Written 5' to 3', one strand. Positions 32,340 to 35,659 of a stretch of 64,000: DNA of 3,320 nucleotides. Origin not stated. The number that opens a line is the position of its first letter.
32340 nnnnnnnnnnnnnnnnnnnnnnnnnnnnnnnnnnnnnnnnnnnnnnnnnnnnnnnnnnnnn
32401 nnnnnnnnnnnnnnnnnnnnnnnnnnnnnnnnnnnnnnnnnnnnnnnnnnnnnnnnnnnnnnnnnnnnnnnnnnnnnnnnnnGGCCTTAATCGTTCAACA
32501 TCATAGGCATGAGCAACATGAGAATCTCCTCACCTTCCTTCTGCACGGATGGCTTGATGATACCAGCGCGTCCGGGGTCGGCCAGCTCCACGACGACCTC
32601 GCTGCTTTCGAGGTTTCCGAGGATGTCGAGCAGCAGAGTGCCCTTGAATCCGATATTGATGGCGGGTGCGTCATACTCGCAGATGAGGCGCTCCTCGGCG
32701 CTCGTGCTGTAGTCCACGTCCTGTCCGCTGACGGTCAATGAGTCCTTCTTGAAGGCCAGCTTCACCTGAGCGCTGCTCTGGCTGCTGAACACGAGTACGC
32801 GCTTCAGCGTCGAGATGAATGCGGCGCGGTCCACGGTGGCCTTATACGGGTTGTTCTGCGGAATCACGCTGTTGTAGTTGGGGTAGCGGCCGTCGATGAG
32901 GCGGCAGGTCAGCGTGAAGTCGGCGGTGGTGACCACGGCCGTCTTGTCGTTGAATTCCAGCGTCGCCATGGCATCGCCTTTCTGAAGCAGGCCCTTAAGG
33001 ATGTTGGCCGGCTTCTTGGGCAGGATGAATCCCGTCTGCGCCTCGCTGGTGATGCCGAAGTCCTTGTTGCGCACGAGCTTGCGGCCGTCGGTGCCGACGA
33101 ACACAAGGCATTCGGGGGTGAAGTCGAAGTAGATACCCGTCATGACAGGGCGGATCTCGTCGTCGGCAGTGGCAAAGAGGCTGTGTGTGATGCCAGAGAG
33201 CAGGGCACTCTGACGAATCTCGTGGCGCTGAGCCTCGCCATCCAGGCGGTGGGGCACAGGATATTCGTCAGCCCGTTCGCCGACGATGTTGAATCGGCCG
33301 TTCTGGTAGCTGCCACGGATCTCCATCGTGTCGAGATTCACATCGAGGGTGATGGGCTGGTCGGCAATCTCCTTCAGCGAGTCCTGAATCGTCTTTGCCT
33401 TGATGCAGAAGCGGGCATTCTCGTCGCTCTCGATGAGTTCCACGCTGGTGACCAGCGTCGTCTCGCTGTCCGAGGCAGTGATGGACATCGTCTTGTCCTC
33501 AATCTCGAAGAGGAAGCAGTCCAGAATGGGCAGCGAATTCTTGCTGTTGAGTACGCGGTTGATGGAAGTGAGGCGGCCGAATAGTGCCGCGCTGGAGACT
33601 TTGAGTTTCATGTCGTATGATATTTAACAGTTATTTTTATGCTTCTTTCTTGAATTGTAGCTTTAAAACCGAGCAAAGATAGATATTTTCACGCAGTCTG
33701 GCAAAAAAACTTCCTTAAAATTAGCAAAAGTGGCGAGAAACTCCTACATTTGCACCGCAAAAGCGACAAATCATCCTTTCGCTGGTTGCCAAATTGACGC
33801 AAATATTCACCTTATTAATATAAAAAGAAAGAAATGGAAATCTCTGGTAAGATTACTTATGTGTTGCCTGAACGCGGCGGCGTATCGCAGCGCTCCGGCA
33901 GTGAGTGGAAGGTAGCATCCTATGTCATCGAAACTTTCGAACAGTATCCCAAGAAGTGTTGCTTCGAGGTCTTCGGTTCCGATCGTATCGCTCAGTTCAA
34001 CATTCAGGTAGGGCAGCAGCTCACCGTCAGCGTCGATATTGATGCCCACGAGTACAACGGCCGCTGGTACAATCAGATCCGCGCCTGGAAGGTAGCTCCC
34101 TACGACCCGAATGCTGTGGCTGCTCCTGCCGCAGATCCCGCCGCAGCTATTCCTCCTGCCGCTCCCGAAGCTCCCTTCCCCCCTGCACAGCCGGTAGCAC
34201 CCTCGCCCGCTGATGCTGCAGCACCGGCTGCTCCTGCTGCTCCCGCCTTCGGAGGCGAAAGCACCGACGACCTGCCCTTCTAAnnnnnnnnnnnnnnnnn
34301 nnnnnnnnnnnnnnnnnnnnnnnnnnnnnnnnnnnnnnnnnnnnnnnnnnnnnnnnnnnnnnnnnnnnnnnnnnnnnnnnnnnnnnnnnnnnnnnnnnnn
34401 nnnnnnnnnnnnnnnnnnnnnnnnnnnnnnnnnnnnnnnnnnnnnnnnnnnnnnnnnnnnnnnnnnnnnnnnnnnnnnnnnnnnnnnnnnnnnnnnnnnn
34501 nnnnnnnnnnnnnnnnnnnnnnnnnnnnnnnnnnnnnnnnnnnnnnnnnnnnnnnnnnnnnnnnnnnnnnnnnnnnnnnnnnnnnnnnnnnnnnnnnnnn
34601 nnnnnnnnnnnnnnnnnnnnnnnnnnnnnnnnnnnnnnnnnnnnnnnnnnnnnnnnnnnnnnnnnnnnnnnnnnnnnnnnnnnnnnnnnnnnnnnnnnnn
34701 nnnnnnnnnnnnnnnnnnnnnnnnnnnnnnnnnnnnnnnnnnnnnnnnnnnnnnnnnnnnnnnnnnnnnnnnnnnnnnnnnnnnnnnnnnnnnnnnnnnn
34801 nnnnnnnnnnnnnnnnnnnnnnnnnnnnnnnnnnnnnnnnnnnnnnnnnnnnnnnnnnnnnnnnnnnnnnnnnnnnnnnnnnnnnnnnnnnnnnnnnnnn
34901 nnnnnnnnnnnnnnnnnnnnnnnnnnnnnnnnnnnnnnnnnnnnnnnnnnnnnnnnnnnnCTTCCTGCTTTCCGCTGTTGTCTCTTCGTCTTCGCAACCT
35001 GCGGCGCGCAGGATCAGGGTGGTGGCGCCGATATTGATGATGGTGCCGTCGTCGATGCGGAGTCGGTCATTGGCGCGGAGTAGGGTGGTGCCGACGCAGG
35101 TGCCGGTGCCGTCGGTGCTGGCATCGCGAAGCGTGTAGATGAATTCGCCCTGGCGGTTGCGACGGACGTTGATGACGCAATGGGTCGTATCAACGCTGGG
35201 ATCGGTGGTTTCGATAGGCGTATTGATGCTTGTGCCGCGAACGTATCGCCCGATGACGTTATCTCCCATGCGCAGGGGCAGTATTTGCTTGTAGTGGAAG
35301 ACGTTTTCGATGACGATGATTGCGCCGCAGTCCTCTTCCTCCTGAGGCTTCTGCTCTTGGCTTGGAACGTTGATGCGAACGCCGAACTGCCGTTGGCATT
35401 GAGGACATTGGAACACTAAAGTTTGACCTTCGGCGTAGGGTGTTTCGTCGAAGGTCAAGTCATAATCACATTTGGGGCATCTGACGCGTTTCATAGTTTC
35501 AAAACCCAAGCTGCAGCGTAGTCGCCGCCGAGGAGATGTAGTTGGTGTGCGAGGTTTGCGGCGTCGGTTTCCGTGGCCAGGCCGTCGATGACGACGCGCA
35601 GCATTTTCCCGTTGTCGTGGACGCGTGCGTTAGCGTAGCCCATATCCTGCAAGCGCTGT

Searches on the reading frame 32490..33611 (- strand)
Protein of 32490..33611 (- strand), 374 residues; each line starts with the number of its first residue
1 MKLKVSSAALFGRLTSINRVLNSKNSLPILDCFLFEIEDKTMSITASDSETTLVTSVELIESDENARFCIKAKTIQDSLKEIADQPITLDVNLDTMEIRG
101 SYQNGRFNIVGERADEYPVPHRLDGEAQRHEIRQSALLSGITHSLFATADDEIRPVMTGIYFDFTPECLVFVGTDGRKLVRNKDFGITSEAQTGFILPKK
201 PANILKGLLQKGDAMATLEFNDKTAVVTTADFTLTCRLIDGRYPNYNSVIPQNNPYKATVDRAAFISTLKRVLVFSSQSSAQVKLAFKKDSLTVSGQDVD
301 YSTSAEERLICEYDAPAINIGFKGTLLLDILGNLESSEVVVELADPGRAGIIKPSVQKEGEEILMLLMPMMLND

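Call 23: search_protein_families(library=pfam, proteins=[window:32490-33611:-], max_evalue=0.01)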
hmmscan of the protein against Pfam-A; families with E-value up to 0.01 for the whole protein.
window:32490-33611:- (374 aa): 3 families
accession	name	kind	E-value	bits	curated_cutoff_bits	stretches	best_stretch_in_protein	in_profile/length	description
PF00712.24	DNA_pol3_beta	-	4.1e-24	85.5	24.4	1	1-119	1-118/120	DNA polymerase III beta subunit, N-terminal domain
PF02767.21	DNA_pol3_beta_2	-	1.9e-21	76.9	27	1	132-245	2-116/116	DNA polymerase III beta subunit, central domain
PF02768.20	DNA_pol3_beta_3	-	3.1e-16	59.7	27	1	248-365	2-118/121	DNA polymerase III beta subunit, C-terminal domain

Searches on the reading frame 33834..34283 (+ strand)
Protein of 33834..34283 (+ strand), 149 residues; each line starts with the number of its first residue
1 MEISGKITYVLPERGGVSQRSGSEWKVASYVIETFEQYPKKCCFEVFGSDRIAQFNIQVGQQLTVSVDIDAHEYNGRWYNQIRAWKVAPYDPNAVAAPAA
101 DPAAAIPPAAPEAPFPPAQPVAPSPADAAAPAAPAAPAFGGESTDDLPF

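Call 86: find_encoding_contigs(protein=window:33834-34283:+, flank=1800, max_places=10)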
Protein window:33834-34283:+ (149 aa): 22 contigs read that carry it; 10 places shown.
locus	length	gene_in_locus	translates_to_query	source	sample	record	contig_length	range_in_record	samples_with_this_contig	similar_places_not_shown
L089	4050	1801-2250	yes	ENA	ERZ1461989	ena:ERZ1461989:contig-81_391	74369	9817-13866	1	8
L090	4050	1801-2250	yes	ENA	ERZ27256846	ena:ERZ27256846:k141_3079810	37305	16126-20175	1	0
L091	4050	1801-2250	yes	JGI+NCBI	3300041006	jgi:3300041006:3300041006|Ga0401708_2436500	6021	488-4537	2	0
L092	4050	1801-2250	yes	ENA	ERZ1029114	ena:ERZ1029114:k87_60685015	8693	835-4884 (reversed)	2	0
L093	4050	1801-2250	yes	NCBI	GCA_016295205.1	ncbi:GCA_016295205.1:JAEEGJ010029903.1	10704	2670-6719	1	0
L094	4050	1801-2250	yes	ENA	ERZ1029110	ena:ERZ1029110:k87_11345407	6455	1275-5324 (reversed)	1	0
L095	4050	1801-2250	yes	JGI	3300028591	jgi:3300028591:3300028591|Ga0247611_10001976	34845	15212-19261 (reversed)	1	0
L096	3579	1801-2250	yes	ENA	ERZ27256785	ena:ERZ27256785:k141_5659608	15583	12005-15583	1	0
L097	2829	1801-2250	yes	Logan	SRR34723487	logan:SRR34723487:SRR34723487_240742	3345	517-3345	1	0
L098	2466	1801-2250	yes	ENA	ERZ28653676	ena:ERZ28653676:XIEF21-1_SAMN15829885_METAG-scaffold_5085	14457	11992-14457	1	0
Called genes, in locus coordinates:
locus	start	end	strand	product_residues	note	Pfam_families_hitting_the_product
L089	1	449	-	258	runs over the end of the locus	PF00929:RNase_T, PF20600:ExoX-like_C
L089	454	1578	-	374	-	PF00712:DNA_pol3_beta, PF02767:DNA_pol3_beta_2, PF02768:DNA_pol3_beta_3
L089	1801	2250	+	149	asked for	PF11325:DUF3127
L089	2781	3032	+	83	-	-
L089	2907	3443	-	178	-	PF00498:FHA (weak)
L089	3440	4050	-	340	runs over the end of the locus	PF18174:HU-CCDC81_bac_1, PF18175:HU-CCDC81_bac_2, PF05036:SPOR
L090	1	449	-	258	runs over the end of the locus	PF00929:RNase_T, PF20600:ExoX-like_C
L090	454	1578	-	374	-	PF00712:DNA_pol3_beta, PF02767:DNA_pol3_beta_2, PF02768:DNA_pol3_beta_3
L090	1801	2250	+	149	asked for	PF11325:DUF3127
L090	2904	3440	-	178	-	PF00498:FHA (weak)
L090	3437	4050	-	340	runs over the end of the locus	PF18174:HU-CCDC81_bac_1, PF18175:HU-CCDC81_bac_2, PF05036:SPOR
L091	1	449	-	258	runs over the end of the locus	PF00929:RNase_T, PF20600:ExoX-like_C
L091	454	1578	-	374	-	PF00712:DNA_pol3_beta, PF02767:DNA_pol3_beta_2, PF02768:DNA_pol3_beta_3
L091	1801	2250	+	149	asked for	PF11325:DUF3127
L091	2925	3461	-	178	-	PF00498:FHA (weak)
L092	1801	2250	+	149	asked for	PF11325:DUF3127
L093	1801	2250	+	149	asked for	PF11325:DUF3127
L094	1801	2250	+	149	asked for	PF11325:DUF3127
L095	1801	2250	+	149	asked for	PF11325:DUF3127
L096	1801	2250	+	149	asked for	PF11325:DUF3127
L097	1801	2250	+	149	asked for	PF11325:DUF3127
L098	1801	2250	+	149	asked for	PF11325:DUF3127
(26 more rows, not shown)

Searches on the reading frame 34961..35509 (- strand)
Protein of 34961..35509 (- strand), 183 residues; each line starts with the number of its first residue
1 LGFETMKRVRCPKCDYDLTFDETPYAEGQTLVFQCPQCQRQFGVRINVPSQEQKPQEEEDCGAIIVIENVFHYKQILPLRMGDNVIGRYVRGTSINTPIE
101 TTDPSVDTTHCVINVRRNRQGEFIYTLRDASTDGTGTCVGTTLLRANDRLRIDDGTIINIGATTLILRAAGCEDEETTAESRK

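Call 23: search_protein_families(library=pfam, proteins=[window:34961-35509:-], max_evalue=0.01)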
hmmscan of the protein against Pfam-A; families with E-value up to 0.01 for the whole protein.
window:34961-35509:- (183 aa): 5 families
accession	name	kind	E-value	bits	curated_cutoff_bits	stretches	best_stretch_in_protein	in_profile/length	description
PF00498.31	FHA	-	2.3e-06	28.3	20.7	1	85-161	2-67/67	FHA domain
PF20120.5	DUF6510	-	0.00038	20.7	26.4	1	5-41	23-60/86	Family of unknown function (DUF6510)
PF24441.1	DUF7560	-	0.006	16.7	27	0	29-44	2-17/44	Family of unknown function (DUF7560)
PF07191.17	Zn_ribbon_6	-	0.0079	16.6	25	0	10-64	2-48/67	Double zinc ribbon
PF23454.1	Zn_ribbon_Brz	-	0.0099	16.9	27.9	0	7-20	4-17/58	Transcriptional regulator Brz zinc beta ribbon domain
